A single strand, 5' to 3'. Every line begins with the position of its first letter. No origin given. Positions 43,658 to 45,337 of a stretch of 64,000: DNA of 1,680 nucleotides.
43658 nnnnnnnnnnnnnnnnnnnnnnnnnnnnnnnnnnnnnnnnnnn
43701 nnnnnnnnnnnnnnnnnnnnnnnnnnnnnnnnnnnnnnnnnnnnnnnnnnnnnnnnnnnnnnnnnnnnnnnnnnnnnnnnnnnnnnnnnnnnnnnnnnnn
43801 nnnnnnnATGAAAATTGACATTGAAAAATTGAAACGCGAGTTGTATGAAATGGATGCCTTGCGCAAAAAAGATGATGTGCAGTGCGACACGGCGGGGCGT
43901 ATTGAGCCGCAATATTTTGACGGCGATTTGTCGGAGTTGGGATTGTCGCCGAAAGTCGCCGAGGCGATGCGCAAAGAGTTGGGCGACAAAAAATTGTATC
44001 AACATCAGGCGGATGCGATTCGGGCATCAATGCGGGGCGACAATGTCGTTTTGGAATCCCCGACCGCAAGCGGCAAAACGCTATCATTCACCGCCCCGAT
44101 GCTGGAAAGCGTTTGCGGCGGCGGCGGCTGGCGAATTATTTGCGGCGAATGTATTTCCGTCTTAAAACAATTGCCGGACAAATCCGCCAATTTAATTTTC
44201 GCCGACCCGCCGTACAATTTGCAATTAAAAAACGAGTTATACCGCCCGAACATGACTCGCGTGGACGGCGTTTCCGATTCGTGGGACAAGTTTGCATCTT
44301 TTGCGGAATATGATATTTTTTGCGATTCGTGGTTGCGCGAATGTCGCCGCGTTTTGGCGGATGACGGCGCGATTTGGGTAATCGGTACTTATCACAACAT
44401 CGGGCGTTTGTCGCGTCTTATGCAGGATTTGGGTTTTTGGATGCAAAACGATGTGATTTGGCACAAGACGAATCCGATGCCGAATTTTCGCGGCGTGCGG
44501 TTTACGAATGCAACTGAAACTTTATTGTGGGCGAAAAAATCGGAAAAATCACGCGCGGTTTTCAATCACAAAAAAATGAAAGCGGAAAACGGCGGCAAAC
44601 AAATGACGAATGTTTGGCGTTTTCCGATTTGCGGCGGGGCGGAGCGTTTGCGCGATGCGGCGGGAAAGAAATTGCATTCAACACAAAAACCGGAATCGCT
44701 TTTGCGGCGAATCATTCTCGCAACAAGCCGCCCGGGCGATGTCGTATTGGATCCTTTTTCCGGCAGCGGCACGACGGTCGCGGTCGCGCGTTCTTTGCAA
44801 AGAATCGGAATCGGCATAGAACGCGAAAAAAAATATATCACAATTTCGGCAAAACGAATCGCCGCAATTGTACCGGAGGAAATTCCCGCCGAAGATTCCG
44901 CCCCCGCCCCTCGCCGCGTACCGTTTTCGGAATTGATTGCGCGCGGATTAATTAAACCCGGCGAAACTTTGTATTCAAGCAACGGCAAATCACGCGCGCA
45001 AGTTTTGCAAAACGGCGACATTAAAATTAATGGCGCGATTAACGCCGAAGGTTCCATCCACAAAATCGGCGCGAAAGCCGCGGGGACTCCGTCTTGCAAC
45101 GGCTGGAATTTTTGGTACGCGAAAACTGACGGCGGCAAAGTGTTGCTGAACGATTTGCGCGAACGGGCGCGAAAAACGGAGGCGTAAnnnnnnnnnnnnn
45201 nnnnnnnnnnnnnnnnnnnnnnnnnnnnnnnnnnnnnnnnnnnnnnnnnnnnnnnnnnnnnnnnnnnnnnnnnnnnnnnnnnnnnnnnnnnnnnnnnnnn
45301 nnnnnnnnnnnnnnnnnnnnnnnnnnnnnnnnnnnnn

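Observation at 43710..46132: Type II RM cassette inserted at nuoM with a 57-bp duplication of the nuoM 5' end; REase 3' end shares the ank-family tail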

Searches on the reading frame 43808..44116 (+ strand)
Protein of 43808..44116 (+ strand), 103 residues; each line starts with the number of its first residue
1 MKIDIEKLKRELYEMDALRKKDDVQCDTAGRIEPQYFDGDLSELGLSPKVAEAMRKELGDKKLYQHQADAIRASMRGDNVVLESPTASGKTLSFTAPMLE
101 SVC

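Call 47: find_homologous_proteins(query=window:43808-44116:+, max_evalue=0.00001)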
Query window:43808-44116:+ (103 aa): 12 proteins with E <= 0.00001 among 13 candidates.
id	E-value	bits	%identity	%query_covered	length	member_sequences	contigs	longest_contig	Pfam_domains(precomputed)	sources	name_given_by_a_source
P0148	3.8e-19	87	52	98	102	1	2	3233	PF00270.36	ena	-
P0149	4.3e-18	84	49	98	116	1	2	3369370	PF00270.36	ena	-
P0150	1.2e-17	82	50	98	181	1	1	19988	PF00270.36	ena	-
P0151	1.5e-16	79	53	97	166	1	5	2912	PF00270.36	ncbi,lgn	-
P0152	4.8e-15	74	49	96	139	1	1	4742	PF00270.36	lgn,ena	-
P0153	1.5e-14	72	49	95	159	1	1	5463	PF00270.36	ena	-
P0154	7.5e-14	70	51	97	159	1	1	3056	PF00270.36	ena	-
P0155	1.4e-13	69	49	97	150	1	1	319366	PF00270.36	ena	-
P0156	1.7e-12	66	48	86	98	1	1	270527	PF00270.36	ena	-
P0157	1.7e-12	66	46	98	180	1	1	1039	PF00270.36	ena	-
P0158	4.3e-11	61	41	97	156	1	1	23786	PF00270.36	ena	-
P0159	5.5e-8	51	43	90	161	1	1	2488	PF00270.36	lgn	-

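Call 48: find_encoding_contigs(protein=P0150, flank=8000, max_places=2)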
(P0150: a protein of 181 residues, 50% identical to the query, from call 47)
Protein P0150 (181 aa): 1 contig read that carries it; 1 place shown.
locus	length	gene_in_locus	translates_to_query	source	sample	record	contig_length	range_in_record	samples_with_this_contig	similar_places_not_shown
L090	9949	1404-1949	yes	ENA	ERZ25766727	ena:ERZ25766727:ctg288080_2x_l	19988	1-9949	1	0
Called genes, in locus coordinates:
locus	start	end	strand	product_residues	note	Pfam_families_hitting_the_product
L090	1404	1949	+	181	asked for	PF00270:DEAD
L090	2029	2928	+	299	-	PF00271:Helicase_C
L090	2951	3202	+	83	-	-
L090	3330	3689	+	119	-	PF09369:MZB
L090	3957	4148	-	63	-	-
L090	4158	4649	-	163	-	PF11149:DUF2924, PF18755:RAMA (weak), PF14267:DUF4357 (faint)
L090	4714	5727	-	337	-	PF00589:Phage_integrase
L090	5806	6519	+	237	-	PF13588:HSDR_N_2 (weak), PF04313:HSDR_N (weak)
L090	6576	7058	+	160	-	PF18755:RAMA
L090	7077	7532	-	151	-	PF13936:HTH_38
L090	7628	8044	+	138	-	PF13276:HTH_21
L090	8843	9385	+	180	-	PF21946:LppM (weak)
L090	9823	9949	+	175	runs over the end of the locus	-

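Call 49: find_encoding_contigs(protein=P0149, flank=8000, max_places=2)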
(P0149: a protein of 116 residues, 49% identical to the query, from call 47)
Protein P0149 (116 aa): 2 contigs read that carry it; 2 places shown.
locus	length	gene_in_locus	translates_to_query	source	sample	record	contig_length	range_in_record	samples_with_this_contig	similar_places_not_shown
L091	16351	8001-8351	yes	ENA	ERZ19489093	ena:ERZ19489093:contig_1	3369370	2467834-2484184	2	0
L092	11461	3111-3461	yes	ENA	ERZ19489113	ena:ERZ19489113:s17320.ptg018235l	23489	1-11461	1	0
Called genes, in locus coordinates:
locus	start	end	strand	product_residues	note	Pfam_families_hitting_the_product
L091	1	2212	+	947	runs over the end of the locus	PF01565:FAD_binding_4, PF02913:FAD-oxidase_C, PF13183:Fer4_8, PF13534:Fer4_17 (weak), PF02754:CCG (faint)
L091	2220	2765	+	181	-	PF13302:Acetyltransf_3, PF00583:Acetyltransf_1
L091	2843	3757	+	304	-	PF01882:DUF58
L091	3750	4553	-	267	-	PF00795:CN_hydrolase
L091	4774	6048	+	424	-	PF01547:SBP_bac_1, PF13416:SBP_bac_8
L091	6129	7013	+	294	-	PF00528:BPD_transp_1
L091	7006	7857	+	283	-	PF00528:BPD_transp_1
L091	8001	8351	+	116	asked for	PF00270:DEAD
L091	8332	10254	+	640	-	PF00270:DEAD, PF00271:Helicase_C, PF09369:MZB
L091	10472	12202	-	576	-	PF01555:N6_N4_Mtase, PF04471:Mrr_cat, PF22722:NA-iREase1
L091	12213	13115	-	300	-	-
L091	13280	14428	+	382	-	PF13439:Glyco_transf_4, PF13579:Glyco_trans_4_4, PF20706:GT4-conflict, PF00534:Glycos_transf_1, PF13692:Glyco_trans_1_4, PF13524:Glyco_trans_1_2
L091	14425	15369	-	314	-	PF00459:Inositol_P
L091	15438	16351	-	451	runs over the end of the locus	-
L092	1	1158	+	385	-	?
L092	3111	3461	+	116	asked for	PF00270:DEAD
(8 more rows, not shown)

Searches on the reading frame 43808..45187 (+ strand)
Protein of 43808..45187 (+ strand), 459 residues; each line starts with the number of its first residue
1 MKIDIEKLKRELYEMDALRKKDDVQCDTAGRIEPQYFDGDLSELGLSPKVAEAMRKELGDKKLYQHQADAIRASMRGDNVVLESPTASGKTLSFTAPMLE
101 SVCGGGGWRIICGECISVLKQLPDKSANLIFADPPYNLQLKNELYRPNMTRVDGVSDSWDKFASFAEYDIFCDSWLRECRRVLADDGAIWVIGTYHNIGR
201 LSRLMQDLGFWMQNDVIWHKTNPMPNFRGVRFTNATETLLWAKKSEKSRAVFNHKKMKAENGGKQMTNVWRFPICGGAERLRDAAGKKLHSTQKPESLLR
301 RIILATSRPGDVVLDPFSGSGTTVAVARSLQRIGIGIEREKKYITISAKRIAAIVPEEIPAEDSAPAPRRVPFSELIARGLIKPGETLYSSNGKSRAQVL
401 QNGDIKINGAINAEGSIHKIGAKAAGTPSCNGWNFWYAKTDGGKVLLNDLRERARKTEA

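Call 5: search_protein_families(library=pfam, proteins=[window:43808-45187:+], max_evalue=0.01)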
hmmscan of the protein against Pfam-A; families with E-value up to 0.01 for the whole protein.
window:43808-45187:+ (459 aa): 5 families
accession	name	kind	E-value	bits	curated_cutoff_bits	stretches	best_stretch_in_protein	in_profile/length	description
PF01555.25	N6_N4_Mtase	-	1.6e-62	211.8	26.7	1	128-348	2-220/221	DNA methylase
PF18755.6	RAMA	-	1.9e-16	60.3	35.2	1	362-457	10-104/107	Restriction Enzyme Adenine Methylase Associated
PF00270.35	DEAD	-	1.5e-06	28.5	26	1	65-102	2-39/167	DEAD/DEAH box helicase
PF03602.21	Cons_hypoth95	-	0.0063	16.6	24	0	119-142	104-130/182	Conserved hypothetical protein 95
PF01170.24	UPF0020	-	0.0068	16.6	22.3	0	304-323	23-42/197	RMKL-like, methyltransferase domain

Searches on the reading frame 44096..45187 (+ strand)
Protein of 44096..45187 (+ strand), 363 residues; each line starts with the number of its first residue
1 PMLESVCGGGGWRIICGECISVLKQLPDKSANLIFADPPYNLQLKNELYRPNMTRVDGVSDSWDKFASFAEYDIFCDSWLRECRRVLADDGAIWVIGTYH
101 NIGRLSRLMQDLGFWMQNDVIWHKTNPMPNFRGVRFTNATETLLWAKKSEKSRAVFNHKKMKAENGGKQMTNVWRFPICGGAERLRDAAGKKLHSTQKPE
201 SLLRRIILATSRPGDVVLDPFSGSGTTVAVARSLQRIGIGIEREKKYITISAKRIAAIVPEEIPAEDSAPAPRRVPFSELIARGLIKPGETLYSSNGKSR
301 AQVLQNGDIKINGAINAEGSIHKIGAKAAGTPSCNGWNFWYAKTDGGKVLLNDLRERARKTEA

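Call 54: search_solved_structures(query=window:44096-45187:+, max_evalue=1e-10)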
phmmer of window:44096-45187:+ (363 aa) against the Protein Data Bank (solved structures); distinct sequences matched with E-value up to 1e-10: 11.
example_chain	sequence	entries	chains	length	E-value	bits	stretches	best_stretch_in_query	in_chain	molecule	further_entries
6pbd_A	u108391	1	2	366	2.8e-119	401.5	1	13-359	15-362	Modification methylase CcrMI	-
5hek_A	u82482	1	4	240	3.8e-27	98.3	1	30-256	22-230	Adenine specific DNA methyltransferase (DpnA)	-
5hfj_A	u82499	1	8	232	5.4e-27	97.8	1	30-255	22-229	Adenine specific DNA methyltransferase (DpnA)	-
1g60_A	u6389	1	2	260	1.8e-23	86.2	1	154-249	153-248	Adenine-specific Methyltransferase MboIIA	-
1eg2_A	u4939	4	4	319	2.1e-16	63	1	16-233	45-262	MODIFICATION METHYLASE RSRI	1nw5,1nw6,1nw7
1nw8_A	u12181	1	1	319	7.9e-16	61.1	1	16-233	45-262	MODIFICATION METHYLASE RSRI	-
8urk_A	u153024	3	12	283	6.1e-14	54.9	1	24-259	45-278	Methyltransferase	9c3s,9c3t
9c3u_A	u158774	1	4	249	1e-13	54.2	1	24-257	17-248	Methyltransferase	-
8s9m_A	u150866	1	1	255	1.4e-12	50.4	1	19-257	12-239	DNA cytosine-N4 methyltransferase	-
8s9n_A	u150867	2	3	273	1.7e-12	50.1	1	19-257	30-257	DNA cytosine-N4 methyltransferase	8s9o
1boo_A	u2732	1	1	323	2.9e-12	49.3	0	14-153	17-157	PROTEIN (N-4 CYTOSINE-SPECIFIC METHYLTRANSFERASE PVU II)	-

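Call 57: search_protein_families(library=ncbifam, proteins=[window:44096-45187:+], max_evalue=0.01)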
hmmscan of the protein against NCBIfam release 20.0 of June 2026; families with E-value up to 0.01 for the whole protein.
window:44096-45187:+ (363 aa): 3 families
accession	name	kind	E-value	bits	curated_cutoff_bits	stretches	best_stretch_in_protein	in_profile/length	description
NF050803.1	DnaMtaseCcrMCaul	equivalog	6.4e-145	482.5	830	1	13-357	5-349/350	adenine-specific DNA-methyltransferase CcrM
NF008572.0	PRK11524.1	equivalog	4.7e-36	124.4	292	2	142-257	146-258/294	adenine-specific DNA-methyltransferase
NF010253.0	PRK13699.1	subfamily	5.4e-19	68.8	244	2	189-258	139-208/226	DNA methyltransferase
